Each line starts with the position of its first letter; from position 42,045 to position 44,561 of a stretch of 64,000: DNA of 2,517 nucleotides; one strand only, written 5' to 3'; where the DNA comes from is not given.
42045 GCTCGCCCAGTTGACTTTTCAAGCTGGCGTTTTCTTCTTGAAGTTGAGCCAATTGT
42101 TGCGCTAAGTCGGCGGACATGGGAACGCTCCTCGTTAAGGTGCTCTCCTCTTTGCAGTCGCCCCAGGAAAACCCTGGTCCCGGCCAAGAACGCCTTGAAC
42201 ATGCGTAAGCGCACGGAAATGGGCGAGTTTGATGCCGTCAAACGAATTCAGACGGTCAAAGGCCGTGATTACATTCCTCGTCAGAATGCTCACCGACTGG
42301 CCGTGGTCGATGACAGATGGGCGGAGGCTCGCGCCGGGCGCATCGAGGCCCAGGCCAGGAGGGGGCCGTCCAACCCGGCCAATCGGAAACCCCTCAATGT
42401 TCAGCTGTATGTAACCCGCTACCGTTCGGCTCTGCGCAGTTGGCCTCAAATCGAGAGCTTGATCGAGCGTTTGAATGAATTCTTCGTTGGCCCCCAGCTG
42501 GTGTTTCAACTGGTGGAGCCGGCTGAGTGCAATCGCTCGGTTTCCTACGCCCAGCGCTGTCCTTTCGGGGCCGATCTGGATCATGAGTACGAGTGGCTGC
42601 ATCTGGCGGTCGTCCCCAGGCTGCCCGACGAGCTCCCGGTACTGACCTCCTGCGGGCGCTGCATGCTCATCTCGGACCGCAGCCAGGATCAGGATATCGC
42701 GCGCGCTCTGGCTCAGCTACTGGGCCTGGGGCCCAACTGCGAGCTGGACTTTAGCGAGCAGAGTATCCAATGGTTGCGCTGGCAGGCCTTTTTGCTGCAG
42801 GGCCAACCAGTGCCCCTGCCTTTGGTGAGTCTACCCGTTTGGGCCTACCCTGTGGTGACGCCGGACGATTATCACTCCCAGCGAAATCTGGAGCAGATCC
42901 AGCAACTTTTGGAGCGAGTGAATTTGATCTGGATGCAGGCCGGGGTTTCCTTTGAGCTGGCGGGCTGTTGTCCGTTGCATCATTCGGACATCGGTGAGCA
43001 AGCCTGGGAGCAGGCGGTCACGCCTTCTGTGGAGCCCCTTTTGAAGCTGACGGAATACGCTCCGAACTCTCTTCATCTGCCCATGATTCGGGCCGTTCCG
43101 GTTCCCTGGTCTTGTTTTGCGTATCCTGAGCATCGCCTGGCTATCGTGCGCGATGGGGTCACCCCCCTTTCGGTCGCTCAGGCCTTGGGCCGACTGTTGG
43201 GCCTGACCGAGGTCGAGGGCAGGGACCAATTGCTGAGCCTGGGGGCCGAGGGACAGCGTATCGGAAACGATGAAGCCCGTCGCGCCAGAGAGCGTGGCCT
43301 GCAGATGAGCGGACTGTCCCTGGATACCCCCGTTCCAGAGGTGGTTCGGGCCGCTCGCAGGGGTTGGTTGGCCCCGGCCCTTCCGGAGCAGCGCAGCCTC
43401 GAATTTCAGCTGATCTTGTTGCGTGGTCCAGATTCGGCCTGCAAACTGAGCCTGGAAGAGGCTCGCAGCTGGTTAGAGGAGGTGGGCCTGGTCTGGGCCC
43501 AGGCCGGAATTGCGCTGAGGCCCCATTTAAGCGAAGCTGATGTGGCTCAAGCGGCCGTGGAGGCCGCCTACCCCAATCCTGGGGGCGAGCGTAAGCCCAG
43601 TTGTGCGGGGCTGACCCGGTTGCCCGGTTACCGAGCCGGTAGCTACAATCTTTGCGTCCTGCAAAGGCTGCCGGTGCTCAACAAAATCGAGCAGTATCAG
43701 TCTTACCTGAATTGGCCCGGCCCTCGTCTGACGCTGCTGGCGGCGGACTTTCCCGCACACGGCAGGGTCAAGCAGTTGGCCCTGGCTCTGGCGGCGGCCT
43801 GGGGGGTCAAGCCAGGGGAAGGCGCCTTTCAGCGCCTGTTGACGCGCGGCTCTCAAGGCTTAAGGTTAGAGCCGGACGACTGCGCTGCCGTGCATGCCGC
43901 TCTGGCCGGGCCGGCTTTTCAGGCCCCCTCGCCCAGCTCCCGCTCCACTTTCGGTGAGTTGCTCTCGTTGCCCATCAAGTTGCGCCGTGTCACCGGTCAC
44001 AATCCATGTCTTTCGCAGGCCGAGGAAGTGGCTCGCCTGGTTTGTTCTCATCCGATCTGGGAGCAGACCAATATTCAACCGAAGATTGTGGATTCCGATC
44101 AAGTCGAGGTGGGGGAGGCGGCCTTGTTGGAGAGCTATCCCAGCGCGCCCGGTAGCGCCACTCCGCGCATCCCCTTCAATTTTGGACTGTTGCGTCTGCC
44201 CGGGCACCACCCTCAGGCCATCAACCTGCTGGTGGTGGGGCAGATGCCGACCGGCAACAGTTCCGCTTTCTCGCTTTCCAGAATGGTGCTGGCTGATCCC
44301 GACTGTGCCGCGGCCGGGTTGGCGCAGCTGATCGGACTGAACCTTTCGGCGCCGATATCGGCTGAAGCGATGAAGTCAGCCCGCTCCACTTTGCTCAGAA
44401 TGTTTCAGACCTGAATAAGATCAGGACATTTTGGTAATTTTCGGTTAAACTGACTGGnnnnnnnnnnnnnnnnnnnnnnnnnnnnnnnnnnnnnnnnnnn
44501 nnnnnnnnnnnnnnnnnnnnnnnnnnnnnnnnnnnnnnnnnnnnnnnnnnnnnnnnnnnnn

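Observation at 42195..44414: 739-aa protein made of four tandem metzincin-like repeats in which every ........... zinc site is substituted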

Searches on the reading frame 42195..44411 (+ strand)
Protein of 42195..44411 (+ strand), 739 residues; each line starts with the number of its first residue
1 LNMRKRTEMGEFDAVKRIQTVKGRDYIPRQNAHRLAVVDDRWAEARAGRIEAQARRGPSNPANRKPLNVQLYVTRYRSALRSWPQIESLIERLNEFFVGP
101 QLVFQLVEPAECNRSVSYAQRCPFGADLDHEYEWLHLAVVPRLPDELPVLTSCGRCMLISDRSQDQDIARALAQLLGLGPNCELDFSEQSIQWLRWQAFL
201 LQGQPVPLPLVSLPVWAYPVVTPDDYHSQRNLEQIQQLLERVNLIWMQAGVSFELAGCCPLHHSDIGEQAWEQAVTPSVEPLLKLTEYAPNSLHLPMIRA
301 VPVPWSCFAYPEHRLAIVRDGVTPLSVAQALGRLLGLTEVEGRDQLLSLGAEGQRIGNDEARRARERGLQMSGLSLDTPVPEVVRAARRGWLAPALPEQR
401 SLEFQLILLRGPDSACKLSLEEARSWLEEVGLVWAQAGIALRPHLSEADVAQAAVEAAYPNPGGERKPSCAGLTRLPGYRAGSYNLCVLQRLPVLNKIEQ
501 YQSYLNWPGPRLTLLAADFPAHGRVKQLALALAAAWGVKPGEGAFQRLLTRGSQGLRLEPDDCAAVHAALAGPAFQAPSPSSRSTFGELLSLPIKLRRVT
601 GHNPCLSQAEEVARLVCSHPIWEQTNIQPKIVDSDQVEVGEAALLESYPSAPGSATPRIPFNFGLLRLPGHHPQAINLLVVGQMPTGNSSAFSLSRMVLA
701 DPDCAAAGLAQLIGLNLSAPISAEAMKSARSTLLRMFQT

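Call 3: search_protein_families(library=pfam, proteins=[window:42195-44411:+], max_evalue=1)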
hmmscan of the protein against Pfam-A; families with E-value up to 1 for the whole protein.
window:42195-44411:+ (739 aa): 0 families

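Call 4: search_protein_families(library=ncbifam, proteins=[window:42195-44411:+], max_evalue=1)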
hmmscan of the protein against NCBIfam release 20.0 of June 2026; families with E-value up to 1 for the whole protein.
window:42195-44411:+ (739 aa): 0 families

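Call 6: find_homologous_proteins(query=window:42195-44411:+, max_evalue=0.001)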
Query window:42195-44411:+ (739 aa): 19 proteins with E <= 0.001 among 8000 candidates.
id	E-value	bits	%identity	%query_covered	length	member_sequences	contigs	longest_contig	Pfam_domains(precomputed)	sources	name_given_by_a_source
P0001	0.0e+0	1675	100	100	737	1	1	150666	-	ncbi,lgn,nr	ncbi:hypothetical protein JST97_00555 [bacterium]|nr:hypothetical protein [bacterium]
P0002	0.0e+0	1371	81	100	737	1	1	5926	-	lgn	-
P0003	0.0e+0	1324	77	100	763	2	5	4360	-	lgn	-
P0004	0.0e+0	1310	78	99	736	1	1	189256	-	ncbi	ncbi:MAG: hypothetical protein U0931_22565 [Vulcanimicrobiota bacterium]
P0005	0.0e+0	1189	71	99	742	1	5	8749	-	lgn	-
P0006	0.0e+0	1187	71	99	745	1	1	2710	-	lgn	-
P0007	0.0e+0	1178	70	99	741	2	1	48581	-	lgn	-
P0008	0.0e+0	1164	69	100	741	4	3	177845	-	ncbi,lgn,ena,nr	ncbi:MAG: hypothetical protein J0I12_14520 [Candidatus Eremiobacteraeota bacterium]|nr:hypothetical 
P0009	0.0e+0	1162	70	99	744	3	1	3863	-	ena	-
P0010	0.0e+0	1159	70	99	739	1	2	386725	-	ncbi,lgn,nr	ncbi:MAG: hypothetical protein KF760_07390 [Candidatus Eremiobacteraeota bacterium]|nr:hypothetical 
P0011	0.0e+0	1154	70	99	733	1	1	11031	-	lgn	-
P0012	0.0e+0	1151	69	99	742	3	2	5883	-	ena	-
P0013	0.0e+0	1143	69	99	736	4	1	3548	-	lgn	-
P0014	1.2e-184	634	44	96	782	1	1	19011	-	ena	-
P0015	1.8e-154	534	42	86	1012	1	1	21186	-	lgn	-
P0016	3.7e-153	530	47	74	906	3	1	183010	-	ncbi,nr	ncbi:hypothetical protein IV102_11260 [bacterium]|nr:hypothetical protein [bacterium]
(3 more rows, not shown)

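Call 15: search_protein_representatives(protein=window:42195-44411:+)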
Query: 739 residues. Proteins with E-value up to 0.001 (for the whole library): 33; up to 1e-10: 21; up to 1e-30: 18. The best 33 are listed.
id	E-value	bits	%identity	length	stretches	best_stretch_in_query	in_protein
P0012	0.0e+00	1150.5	69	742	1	3-738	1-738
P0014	3.9e-185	633.5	49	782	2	3-579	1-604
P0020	6.0e-149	513.9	43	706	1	3-704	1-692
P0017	5.1e-148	510.8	42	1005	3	3-577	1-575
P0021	1.5e-138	479.5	36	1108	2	12-693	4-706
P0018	2.6e-127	442.4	41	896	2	3-596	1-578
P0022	3.8e-124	431.9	69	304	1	433-739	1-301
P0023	4.5e-115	401.9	33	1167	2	58-570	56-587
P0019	1.6e-94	334.0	38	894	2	3-593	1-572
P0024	2.1e-84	300.5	32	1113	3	56-579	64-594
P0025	4.6e-75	269.6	33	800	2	25-583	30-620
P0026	7.8e-70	252.3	32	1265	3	20-394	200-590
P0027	3.9e-52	193.8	30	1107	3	66-644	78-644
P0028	8.0e-52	192.8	37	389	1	50-369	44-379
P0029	4.2e-50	187.1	33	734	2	31-442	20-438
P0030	5.3e-47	176.9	32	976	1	6-521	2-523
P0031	2.1e-45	171.6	33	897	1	76-580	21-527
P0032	7.3e-38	146.6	33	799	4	56-380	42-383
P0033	1.3e-22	96.2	32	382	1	54-367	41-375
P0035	3.1e-15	71.8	28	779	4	203-371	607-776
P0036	1.3e-09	53.2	31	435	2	532-737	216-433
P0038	6.0e-08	47.7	29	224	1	198-373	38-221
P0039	2.1e-06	42.7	30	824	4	410-545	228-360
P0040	2.2e-06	42.6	32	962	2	392-491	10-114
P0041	3.2e-06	42.0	29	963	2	404-551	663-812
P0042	1.6e-05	39.8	29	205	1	228-365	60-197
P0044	2.5e-05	39.1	28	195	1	203-366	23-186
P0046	2.6e-04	35.7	32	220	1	209-364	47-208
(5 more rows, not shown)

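Call 17: search_protein_families(library=pfam, proteins=[P0038, P0042, P0044, P0046, P0035, P0033, P0039, P0041, P0026, P0021], max_evalue=1)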
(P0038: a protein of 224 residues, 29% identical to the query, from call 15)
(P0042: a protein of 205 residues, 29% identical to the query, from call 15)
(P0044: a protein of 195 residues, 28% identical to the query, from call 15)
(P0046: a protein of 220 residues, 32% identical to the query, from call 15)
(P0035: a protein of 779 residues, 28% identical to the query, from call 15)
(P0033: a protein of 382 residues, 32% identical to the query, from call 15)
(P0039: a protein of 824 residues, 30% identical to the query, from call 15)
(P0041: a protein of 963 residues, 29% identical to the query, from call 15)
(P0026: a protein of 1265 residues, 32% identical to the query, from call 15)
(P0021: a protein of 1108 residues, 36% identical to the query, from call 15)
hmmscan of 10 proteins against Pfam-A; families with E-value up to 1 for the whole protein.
P0038 (224 aa): 4 families
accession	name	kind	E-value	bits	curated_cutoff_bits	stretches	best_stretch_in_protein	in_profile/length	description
PF02031.22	Peptidase_M7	-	0.012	16.2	25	1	171-203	79-112/133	Streptomyces extracellular neutral proteinase (M7) family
PF19527.4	DUF6055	-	0.029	13.8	27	1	130-183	88-141/417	Family of unknown function (DUF6055)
PF13688.12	Reprolysin_5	-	0.08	13.6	27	1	57-191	5-163/196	Metallo-peptidase family M12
PF05272.17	VapE-like_dom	-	0.24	11.2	25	1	60-91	164-195/217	Virulence-associated protein E-like domain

P0042 (205 aa): 7 families
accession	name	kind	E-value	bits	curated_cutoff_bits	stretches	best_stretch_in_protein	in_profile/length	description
PF13582.12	Reprolysin_3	-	4e-06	27.8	22.4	1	69-172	6-123/123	Metallo-peptidase family M12B Reprolysin-like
PF00413.30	Peptidase_M10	-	0.00013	22.3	24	1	150-181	103-134/159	Matrixin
PF12388.14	Peptidase_M57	-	0.0033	17.6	21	1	157-185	135-163/212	Dual-action HEIGH metallo-peptidase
PF05572.19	Peptidase_M43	-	0.011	16.2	23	1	144-171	57-84/152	Pregnancy-associated plasma protein-A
PF13688.12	Reprolysin_5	-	0.015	16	27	1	150-171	136-157/196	Metallo-peptidase family M12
PF13583.11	Reprolysin_4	-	0.081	13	22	1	144-172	126-152/203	Metallo-peptidase family M12B Reprolysin-like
PF19941.4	DUF6403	-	0.085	13.5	26.9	1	41-81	39-76/77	Family of unknown function (DUF6403)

P0044 (195 aa): 7 families
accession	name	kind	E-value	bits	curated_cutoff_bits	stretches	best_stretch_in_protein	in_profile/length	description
PF00413.30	Peptidase_M10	-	2.9e-05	24.4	24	1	138-169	103-134/159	Matrixin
PF13688.12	Reprolysin_5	-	4.2e-05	24.3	27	1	37-159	7-157/196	Metallo-peptidase family M12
PF13582.12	Reprolysin_3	-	0.0005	21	22.4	1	104-159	59-122/123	Metallo-peptidase family M12B Reprolysin-like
PF05572.19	Peptidase_M43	-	0.003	18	23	1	126-160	50-85/152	Pregnancy-associated plasma protein-A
PF13583.11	Reprolysin_4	-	0.07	13.2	22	1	141-159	133-151/203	Metallo-peptidase family M12B Reprolysin-like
PF02031.22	Peptidase_M7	-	0.16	12.5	25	1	142-173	77-110/133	Streptomyces extracellular neutral proteinase (M7) family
PF13820.11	NCOA6_TRADD-N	-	0.16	12.2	22.5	1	88-131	53-97/144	Nuclear receptor coactivator 6, TRADD-N domain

P0046 (220 aa): 8 families
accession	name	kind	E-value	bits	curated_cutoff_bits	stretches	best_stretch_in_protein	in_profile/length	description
PF13582.12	Reprolysin_3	-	1.5e-05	25.9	22.4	1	75-182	5-122/123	Metallo-peptidase family M12B Reprolysin-like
PF00413.30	Peptidase_M10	-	0.0013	19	24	1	164-185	106-127/159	Matrixin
PF13583.11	Reprolysin_4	-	0.017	15.3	22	1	164-188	133-157/203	Metallo-peptidase family M12B Reprolysin-like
PF02031.22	Peptidase_M7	-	0.02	15.4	25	1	164-195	76-107/133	Streptomyces extracellular neutral proteinase (M7) family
PF13688.12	Reprolysin_5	-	0.021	15.5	27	1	166-183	141-158/196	Metallo-peptidase family M12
PF12388.14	Peptidase_M57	-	0.12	12.5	21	1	157-183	123-150/212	Dual-action HEIGH metallo-peptidase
PF05572.19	Peptidase_M43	-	0.17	12.2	23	1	156-184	57-86/152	Pregnancy-associated plasma protein-A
PF01400.30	Astacin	-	0.26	11.4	22.5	1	165-187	77-99/189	Astacin (Peptidase family M12A)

P0035 (779 aa): 2 families
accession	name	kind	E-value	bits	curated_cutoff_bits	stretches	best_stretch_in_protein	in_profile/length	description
PF00413.30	Peptidase_M10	-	0.0011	19.3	24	1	726-754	106-134/159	Matrixin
PF13583.11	Reprolysin_4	-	0.043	13.9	22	0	726-743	133-150/203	Metallo-peptidase family M12B Reprolysin-like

P0033 (382 aa): 0 families

P0039 (824 aa): 5 families
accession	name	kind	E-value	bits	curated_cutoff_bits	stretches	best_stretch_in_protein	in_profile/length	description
PF00004.35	AAA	-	8.1e-05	23.5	21.2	1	641-740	1-108/131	ATPase family associated with various cellular activities (AAA)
PF13401.12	AAA_22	-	0.00059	20.6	27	1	641-720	8-84/130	AAA domain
PF13191.12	AAA_16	-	0.0014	19.6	32.6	1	636-705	24-96/167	AAA ATPase domain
PF07728.20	AAA_5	-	0.035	14.6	22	1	640-663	1-24/139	AAA domain (dynein-related subfamily)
PF13238.12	AAA_18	-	0.096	13.6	29.4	1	642-679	2-37/128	AAA domain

P0041 (963 aa): 0 families

P0026 (1265 aa): 0 families

P0021 (1108 aa): 1 family
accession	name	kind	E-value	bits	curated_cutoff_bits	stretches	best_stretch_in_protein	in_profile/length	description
PF04643.17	Motilin_assoc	-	0.021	15.1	22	1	559-584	19-44/59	Motilin/ghrelin-associated peptide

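Call 22: predict_structure(alignment_id=A1)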
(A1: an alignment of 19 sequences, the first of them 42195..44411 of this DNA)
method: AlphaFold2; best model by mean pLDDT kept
length: 739 residues; sequences in the alignment: 19
mean_pLDDT: 80.7   pTM: 0.66
mean pLDDT of the five models: 80.7, 80.7, 80.5, 79.3, 78.4
residues with pLDDT >= 90: 224; 70-90: 389; 50-70: 86; < 50: 40
segments of 3 or more residues with pLDDT < 50: 1-26, 573-585
pLDDT, mean of each block of 10 residues (from residue 1): 29 28 49 85 86 76 85 86 90 94 85 65 68 83 75 81 90 89 90 90 85 91 79 89 92 88 73 74 83 87 74 89 89 86 69 74 91 89 85 84 93 87 90 90 93 82 64 89 89 79 84 87 81 76 56 68 79 40 54 95 90 92 89 94 86 63 89 93 82 91 91 83 82 78
secondary structure, 60 per line:
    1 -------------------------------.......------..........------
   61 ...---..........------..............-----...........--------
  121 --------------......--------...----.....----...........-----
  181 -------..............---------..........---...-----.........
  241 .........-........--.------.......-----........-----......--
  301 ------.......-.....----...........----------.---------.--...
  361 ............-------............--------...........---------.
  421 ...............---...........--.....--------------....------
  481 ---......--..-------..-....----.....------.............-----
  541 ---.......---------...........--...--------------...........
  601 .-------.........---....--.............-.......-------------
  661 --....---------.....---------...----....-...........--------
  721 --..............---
elements in order (helices of 4 or more, strands of 3 or more residues): H32-38 H45-54 E67-76 H83-96 E102-112 E135-140 E149-151 E156-160 H165-175 H188-201 E211-220 H232-249 E251-258 H268-274 H280-287 E293-298 E307-310 E315-319 H324-334 H358-372 H380-391 E400-410 H420-435 E439-449 H452-456 H471-474 E484-489 E504-507 E512-516 H523-535 H544-550 H560-570 E590-601 H609-617 H621-624 E627-639 H641-647 H663-666 E676-680 E690-692 E697-700 H702-712 H723-736

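Call 26: fold_search(model_id=the predicted structure, library=pdb)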
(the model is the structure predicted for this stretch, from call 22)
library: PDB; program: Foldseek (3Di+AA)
matches with E <= 10: 819; with E <= 0.001: 2
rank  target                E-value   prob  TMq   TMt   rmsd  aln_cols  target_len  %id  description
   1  4dd8_A                6.9e-04  1.00  0.17  0.54   5.9       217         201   15  ADAM-8 metalloproteinase domain with bound batimastat (released 2012-06-06)
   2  3dsl_B                8.0e-04  1.00  0.17  0.28   6.2       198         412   14  The Three-dimensional Structure of Bothropasin, the Main Hemorrhagic Factor from Bothrops jararaca venom. (released 2008-10-21)
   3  2dw0_A                1.1e-03  1.00  0.17  0.30   4.5       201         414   12  Crystal structure of VAP2 from Crotalus atrox venom (Form 2-1 crystal) (released 2007-07-10)
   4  1htd_A                1.4e-03  1.00  0.17  0.53   5.1       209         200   15  STRUCTURAL INTERACTION OF NATURAL AND SYNTHETIC INHIBITORS WITH THE VENOM METALLOPROTEINASE, ATROLYSIN C (HT-D) (released 1995-09-15)
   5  4dd8_D                1.5e-03  1.00  0.17  0.50   7.7       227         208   13  ADAM-8 metalloproteinase domain with bound batimastat (released 2012-06-06)
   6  4dd8_C                1.7e-03  1.00  0.17  0.53   6.1       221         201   14  ADAM-8 metalloproteinase domain with bound batimastat (released 2012-06-06)
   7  3hdb_A                2.0e-03  1.00  0.18  0.30   7.0       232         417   11  Crystal structure of AaHIV, A metalloproteinase from venom of Agkistrodon Acutus (released 2009-08-11)
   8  1iag                  2.4e-03  1.00  0.15  0.47   5.1       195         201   13  FIRST STRUCTURE OF A SNAKE VENOM METALLOPROTEINASE: A PROTOTYPE FOR MATRIX METALLOPROTEINASES(SLASH)COLLAGENASES (released 1994-08-31)
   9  1kuf                  2.4e-03  1.00  0.17  0.51   6.5       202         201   13  High-resolution Crystal Structure of a Snake Venom Metalloproteinase from Taiwan Habu (released 2002-07-03)
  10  3dsl_A                2.8e-03  1.00  0.17  0.28   8.9       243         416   14  The Three-dimensional Structure of Bothropasin, the Main Hemorrhagic Factor from Bothrops jararaca venom. (released 2008-10-21)
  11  4j4m_A                2.9e-03  1.00  0.14  0.46   5.9       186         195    9  Crystal structure of TM-1, a Trimeresurus mucrosquamatus venom metalloproteinase (released 2013-07-10)
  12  2erq_B                2.9e-03  1.00  0.18  0.29   5.5       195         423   12  Crystal structure of vascular apoptosis-inducing protein-1(tetragonal crystal form) (released 2006-06-20)
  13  4dd8_B                3.1e-03  1.00  0.16  0.50   7.0       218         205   12  ADAM-8 metalloproteinase domain with bound batimastat (released 2012-06-06)
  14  2erq_A                3.6e-03  1.00  0.18  0.29   8.2       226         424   12  Crystal structure of vascular apoptosis-inducing protein-1(tetragonal crystal form) (released 2006-06-20)
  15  1qua                  4.0e-03  1.00  0.17  0.54   5.0       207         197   14  CRYSTAL STRUCTURE OF ACUTOLYSIN-C, A HEMORRHAGIC TOXIN FROM THE SNAKE VENOM OF AGKISTRODON ACUTUS, AT 2.2 A RESOLUTION (released 2000-07-05)
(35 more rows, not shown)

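Call 28: find_encoding_contigs(protein=P0010, flank=10000, max_places=2)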
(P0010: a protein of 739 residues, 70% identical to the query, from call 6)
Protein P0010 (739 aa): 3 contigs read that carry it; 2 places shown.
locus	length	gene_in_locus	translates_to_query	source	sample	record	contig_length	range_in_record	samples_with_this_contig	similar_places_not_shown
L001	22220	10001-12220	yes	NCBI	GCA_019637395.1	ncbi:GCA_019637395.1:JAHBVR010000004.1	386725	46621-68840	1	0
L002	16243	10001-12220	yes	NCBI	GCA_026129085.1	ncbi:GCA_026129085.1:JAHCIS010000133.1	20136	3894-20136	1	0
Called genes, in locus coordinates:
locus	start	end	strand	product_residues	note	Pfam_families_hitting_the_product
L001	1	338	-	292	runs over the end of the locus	PF13145:Rotamase_2, PF13616:Rotamase_3, PF00639:Rotamase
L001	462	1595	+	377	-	PF07228:SpoIIE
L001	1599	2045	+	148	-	-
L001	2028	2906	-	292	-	PF09935:DUF2167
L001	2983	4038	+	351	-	PF03415:Peptidase_C11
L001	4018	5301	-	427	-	PF03952:Enolase_N, PF00113:Enolase_C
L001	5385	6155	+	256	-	PF01503:PRA-PH (faint), PF03819:MazG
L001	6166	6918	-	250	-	-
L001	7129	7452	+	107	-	PF07238:PilZ (weak)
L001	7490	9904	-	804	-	PF02095:Extensin_1 (weak)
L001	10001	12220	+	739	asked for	-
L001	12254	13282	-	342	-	PF03009:GDPD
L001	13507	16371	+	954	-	-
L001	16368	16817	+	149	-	-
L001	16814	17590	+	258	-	-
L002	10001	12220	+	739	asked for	-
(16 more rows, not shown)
